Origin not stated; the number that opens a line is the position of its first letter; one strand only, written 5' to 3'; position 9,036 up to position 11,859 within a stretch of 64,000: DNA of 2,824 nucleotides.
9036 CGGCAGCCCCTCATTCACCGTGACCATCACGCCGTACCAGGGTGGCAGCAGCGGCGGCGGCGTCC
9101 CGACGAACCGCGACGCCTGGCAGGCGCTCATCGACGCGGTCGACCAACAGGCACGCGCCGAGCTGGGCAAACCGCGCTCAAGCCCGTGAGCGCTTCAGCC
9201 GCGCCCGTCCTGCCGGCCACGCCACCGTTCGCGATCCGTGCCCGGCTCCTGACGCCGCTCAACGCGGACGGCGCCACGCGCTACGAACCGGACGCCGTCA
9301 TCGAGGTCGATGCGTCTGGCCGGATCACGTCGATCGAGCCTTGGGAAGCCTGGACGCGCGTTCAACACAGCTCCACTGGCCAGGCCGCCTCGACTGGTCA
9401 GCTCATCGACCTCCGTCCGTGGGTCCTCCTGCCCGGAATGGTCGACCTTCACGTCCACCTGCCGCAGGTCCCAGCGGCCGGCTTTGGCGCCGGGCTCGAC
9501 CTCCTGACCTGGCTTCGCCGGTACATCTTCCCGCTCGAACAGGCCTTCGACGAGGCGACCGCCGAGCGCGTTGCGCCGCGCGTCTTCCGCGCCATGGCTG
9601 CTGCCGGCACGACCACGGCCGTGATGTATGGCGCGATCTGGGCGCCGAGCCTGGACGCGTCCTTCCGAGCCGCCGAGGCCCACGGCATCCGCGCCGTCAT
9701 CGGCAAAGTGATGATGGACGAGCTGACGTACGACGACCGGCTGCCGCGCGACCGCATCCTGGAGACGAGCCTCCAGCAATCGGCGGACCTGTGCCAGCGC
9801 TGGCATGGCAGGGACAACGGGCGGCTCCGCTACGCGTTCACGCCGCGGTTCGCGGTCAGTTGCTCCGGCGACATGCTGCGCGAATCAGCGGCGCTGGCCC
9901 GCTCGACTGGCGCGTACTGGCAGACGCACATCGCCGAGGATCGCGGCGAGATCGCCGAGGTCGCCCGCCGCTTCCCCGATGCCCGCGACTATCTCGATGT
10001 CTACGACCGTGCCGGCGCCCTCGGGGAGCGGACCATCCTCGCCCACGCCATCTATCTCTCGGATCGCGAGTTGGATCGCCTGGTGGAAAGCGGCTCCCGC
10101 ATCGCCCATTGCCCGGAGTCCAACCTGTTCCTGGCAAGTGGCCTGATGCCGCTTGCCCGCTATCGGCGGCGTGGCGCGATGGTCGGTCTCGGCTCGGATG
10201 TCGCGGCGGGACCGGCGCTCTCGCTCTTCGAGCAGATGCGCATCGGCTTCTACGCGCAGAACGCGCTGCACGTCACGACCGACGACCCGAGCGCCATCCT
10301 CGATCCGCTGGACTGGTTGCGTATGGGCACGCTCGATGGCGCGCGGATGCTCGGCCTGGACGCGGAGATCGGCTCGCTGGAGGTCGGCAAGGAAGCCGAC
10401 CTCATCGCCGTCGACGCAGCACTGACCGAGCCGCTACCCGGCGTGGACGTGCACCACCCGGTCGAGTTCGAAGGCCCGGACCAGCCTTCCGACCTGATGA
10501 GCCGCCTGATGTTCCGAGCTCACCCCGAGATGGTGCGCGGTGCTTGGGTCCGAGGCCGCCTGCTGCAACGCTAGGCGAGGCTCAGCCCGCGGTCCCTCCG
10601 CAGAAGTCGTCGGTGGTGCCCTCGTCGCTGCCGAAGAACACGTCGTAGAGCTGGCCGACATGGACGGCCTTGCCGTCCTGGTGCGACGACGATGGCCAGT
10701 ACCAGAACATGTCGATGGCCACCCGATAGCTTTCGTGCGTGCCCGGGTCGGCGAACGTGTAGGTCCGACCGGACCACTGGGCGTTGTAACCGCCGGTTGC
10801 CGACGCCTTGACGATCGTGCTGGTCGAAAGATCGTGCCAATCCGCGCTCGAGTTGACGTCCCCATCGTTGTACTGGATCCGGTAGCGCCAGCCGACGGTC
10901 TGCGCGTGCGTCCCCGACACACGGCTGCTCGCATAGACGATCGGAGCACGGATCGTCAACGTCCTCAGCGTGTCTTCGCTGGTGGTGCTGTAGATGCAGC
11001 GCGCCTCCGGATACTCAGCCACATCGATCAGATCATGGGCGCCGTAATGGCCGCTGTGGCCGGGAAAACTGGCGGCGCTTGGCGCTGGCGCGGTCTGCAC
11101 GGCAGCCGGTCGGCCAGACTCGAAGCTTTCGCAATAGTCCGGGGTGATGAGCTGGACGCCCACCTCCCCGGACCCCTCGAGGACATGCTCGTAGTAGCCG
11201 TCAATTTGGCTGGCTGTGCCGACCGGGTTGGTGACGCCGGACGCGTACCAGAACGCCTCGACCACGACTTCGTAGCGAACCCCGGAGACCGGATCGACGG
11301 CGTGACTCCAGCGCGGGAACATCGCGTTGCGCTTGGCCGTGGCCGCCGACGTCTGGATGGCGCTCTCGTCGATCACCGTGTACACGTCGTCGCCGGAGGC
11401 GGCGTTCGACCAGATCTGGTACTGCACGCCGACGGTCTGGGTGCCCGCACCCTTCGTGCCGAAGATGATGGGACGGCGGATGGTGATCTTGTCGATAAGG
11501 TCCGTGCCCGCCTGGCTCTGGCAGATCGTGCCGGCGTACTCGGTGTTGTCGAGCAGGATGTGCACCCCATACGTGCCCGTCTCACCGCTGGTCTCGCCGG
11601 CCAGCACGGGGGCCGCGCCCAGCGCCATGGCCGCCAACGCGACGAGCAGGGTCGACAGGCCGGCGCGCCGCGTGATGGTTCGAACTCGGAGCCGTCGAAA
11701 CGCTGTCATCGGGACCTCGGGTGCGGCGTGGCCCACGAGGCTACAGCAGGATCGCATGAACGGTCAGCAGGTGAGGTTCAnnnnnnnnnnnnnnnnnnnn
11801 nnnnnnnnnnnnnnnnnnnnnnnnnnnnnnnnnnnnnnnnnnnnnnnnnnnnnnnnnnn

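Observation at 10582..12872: Tandem pair of paralogous secreted proteins from an unrecognised family, each with an internal two-domain duplication, embedded in the purine-catabolism island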

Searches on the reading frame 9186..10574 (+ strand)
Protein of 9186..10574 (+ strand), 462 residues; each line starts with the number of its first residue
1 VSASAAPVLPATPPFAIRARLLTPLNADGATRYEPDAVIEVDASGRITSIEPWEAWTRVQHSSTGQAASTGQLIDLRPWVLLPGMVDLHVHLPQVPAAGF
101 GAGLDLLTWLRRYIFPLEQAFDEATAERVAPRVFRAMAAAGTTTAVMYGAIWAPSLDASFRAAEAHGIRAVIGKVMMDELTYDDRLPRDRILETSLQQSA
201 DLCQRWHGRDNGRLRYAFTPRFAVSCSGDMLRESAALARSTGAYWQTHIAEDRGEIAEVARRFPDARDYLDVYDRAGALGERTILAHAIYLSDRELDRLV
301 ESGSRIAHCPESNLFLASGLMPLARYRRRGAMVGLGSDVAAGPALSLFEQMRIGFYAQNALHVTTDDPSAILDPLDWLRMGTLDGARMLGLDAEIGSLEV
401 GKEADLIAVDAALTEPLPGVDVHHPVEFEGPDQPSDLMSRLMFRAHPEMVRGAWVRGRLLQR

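Call 16: search_protein_families(library=pfam, proteins=[window:9186-10574:+], max_evalue=0.001)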
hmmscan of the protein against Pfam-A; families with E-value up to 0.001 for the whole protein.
window:9186-10574:+ (462 aa): 2 families
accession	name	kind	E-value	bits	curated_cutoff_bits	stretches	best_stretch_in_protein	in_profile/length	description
PF01979.26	Amidohydro_1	-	3.8e-62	211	25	1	80-459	1-344/345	Amidohydrolase family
PF07969.17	Amidohydro_3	-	1.2e-11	45.3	29.7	1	212-417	242-446/472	Amidohydrolase family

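Call 43: search_protein_families(library=ncbifam, proteins=[window:9186-10574:+], max_evalue=0.00001)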
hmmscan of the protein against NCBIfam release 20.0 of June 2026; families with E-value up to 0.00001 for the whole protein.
window:9186-10574:+ (462 aa): 26 families (the best 25 are shown)
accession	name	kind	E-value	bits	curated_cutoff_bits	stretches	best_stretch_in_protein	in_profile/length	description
TIGR02967.1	guan_deamin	equivalog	3.6e-106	355.5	375.4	1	32-416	2-367/401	guanine deaminase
NF006679.0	PRK09228.1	subfamily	4.3e-101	338.8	351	1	27-459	22-428/433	guanine deaminase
NF005557.0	PRK07228.1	equivalog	9.8e-83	278.3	522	1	67-458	40-410/445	5'-deoxyadenosine deaminase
NF006549.0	PRK09045.1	equivalog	1.1e-54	185.8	540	1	44-459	36-413/444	TRZ/ATZ family hydrolase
NF006055.0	PRK08203.1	equivalog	9.9e-52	176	532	1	65-410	44-391/455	8-oxoguanine deaminase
NF004701.0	PRK06038.1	equivalog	1.4e-50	172.3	609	1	63-423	37-379/432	N-ethylammeline chlorohydrolase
NF006252.0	PRK08393.1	equivalog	1.7e-42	146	617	1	68-411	39-364/424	N-ethylammeline chlorohydrolase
NF006056.0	PRK08204.1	subfamily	3.8e-35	121.5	391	1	70-421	45-391/449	hypothetical protein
NF005211.0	PRK06687.1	equivalog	4.7e-34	117.9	703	1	70-410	45-372/419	TRZ/ATZ family protein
NF009059.0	PRK12393.1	equivalog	1.1e-32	113.3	543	1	69-408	48-393/460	amidohydrolase family protein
NF012037.0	PRK15493.1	equivalog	4e-31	108.3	779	1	66-412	42-374/435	bifunctional S-methyl-5'-thioadenosine deaminase/S-adenosylhomocysteine deaminase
NF006681.0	PRK09229.1-2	equivalog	2.3e-28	99.2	362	1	31-460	16-424/451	formimidoylglutamate deiminase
NF004801.0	PRK06151.1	subfamily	3.6e-26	92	416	1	194-411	187-403/491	chlorohydrolase family protein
NF004995.0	PRK06380.1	subfamily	7.2e-23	81.2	567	1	69-418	40-369/418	metal-dependent hydrolase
TIGR03314.1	Se_ssnA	subfamily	3.8e-21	75.4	455.5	1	71-417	46-384/441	putative selenium metabolism protein SsnA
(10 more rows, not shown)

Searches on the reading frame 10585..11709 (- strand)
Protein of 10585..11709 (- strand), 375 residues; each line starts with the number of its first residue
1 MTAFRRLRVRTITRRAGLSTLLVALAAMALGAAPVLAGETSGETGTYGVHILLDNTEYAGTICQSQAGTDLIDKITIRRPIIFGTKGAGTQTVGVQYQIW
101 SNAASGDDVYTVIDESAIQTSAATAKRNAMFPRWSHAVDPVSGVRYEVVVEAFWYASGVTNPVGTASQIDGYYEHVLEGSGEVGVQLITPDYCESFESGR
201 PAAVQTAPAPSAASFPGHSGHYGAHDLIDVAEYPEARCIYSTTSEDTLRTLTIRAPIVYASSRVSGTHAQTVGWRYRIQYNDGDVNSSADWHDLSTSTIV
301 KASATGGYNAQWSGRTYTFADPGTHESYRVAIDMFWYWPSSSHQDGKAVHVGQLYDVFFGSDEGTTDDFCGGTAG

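Call 4: search_protein_families(library=pfam, proteins=[window:10585-11709:-], max_evalue=1)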
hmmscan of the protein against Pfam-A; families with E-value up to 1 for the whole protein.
window:10585-11709:- (375 aa): 0 families

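Call 5: search_protein_families(library=ncbifam, proteins=[window:10585-11709:-], max_evalue=1)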
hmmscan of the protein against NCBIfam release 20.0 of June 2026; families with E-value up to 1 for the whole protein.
window:10585-11709:- (375 aa): 0 families

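Call 85: search_protein_families(library=phrogs, proteins=[window:10585-11709:-], max_evalue=0.01)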
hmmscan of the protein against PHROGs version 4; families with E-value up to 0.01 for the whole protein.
window:10585-11709:- (375 aa): 1 family
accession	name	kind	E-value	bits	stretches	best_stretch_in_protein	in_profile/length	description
phrog_4280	-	unknown function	0.0042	18.1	0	345-373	41-69/71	-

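Call 86: search_protein_families(library=padloc, proteins=[window:10585-11709:-], max_evalue=0.01)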
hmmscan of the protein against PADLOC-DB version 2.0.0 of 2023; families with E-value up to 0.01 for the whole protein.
window:10585-11709:- (375 aa): 0 families
